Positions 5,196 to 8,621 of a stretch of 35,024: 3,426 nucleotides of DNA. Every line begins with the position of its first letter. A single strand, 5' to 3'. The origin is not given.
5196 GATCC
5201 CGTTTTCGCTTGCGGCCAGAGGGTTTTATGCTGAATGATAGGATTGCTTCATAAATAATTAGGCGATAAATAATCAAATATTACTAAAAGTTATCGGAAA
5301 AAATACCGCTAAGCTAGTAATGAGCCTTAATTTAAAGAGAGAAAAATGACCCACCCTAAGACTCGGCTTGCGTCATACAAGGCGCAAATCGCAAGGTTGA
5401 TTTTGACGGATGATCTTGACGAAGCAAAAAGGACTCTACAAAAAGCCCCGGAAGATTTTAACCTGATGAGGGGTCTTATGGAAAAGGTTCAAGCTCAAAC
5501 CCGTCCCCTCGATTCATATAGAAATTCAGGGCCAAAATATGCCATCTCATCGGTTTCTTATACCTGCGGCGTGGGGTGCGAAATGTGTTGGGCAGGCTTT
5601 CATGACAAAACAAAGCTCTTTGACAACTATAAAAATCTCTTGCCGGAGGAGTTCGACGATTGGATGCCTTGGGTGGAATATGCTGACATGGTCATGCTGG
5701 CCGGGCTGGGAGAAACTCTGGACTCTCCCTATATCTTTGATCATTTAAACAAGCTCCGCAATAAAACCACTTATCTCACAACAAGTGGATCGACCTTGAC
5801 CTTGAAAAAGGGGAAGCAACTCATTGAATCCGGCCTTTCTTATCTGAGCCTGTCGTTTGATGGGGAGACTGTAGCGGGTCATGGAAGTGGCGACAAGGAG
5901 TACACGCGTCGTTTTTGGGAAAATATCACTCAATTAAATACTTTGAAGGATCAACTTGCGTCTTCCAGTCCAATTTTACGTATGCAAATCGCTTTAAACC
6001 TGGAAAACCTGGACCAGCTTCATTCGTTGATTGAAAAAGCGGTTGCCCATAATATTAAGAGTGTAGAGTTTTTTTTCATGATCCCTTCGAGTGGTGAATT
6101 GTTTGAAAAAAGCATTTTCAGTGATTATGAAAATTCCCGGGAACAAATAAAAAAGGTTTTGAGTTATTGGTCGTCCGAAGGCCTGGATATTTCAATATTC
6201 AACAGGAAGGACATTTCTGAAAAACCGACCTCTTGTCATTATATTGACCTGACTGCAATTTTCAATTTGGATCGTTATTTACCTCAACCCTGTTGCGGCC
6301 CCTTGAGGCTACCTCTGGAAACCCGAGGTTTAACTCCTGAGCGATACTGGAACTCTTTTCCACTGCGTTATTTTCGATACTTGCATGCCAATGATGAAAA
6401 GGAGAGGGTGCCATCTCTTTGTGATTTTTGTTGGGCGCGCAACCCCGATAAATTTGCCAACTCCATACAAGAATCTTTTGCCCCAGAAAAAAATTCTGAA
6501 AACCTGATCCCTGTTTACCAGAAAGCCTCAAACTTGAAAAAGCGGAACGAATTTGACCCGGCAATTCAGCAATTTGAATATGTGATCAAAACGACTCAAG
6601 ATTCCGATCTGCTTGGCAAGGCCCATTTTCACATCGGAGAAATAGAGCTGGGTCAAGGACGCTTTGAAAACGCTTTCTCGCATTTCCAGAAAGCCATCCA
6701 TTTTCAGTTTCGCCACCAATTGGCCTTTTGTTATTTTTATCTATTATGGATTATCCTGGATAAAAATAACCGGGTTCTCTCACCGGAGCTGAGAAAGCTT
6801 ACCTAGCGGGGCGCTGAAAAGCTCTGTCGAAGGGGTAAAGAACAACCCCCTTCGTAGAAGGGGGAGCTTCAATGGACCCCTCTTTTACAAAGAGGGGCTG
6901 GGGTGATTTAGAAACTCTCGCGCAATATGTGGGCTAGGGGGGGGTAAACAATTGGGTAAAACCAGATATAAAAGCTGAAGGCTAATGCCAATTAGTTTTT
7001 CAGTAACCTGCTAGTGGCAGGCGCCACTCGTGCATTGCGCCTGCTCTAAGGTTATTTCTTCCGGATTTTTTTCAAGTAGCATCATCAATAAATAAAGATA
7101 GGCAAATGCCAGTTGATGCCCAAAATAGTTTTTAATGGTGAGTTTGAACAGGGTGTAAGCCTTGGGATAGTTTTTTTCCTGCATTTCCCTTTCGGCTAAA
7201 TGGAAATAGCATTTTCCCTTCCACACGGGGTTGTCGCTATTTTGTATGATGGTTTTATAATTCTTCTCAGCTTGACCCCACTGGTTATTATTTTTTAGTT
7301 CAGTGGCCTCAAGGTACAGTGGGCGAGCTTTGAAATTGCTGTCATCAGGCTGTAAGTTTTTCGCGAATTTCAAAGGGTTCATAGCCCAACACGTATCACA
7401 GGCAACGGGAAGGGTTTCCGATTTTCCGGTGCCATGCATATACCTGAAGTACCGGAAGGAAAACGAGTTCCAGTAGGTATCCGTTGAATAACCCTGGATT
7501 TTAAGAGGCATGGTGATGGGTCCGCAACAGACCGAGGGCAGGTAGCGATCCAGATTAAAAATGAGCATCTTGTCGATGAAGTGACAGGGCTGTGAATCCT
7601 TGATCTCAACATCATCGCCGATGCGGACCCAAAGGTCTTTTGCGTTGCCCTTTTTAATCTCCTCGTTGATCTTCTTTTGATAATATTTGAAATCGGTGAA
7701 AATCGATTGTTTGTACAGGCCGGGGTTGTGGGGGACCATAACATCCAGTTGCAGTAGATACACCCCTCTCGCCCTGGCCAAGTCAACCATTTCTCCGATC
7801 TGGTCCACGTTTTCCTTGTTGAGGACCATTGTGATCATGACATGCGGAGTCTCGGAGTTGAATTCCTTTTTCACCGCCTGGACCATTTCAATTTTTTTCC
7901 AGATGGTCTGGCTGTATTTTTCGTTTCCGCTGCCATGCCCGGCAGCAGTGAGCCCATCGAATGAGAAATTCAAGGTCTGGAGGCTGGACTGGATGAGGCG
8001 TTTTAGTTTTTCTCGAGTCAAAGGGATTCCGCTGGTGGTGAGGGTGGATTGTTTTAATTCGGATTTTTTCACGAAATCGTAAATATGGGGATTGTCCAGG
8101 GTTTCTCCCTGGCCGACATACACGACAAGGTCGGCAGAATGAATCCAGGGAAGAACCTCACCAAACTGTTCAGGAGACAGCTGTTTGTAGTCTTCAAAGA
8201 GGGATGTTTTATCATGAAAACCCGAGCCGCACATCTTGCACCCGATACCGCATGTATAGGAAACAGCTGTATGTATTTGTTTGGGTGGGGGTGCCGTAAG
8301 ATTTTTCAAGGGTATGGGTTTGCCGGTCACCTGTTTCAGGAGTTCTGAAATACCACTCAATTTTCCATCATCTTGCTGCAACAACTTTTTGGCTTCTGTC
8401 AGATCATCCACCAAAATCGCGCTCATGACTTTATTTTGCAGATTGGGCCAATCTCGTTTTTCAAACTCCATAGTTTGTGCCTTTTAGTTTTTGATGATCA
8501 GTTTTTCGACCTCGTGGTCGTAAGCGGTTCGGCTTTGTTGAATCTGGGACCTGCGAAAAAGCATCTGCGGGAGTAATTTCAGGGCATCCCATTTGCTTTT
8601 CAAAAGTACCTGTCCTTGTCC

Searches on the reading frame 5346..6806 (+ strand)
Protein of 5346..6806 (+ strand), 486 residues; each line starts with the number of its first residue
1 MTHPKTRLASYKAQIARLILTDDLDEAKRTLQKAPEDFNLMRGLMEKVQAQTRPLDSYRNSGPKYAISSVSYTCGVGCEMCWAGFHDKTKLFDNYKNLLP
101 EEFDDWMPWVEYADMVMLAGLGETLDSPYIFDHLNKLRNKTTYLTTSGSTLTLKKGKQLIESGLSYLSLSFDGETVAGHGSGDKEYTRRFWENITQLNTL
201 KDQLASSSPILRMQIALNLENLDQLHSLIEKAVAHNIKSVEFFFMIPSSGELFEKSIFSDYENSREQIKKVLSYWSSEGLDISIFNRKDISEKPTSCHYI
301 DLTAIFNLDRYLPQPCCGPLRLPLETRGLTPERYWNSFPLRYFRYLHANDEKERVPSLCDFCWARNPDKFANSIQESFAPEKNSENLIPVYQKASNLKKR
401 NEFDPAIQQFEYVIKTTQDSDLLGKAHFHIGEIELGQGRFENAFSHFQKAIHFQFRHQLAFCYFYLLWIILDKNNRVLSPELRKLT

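Call 8: search_protein_families(library=pfam, proteins=[window:5346-6806:+], max_evalue=0.001)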
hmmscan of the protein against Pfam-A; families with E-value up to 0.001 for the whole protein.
window:5346-6806:+ (486 aa): 2 families
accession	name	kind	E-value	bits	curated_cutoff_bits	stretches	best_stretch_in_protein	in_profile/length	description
PF04055.27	Radical_SAM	-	2.7e-05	24.8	29.5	1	69-173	2-111/166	Radical SAM superfamily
PF07719.23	TPR_2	-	0.00013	22.3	27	0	425-451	2-28/34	Tetratricopeptide repeat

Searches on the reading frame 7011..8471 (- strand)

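Call 8: search_protein_families(library=pfam, proteins=[window:7011-8471:-], max_evalue=0.001)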
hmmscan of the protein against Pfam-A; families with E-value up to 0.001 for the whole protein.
window:7011-8471:- (486 aa): 1 family
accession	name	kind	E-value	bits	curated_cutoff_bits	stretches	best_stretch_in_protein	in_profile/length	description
PF04055.27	Radical_SAM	-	2.8e-12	47.6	29.5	1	71-232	4-166/166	Radical SAM superfamily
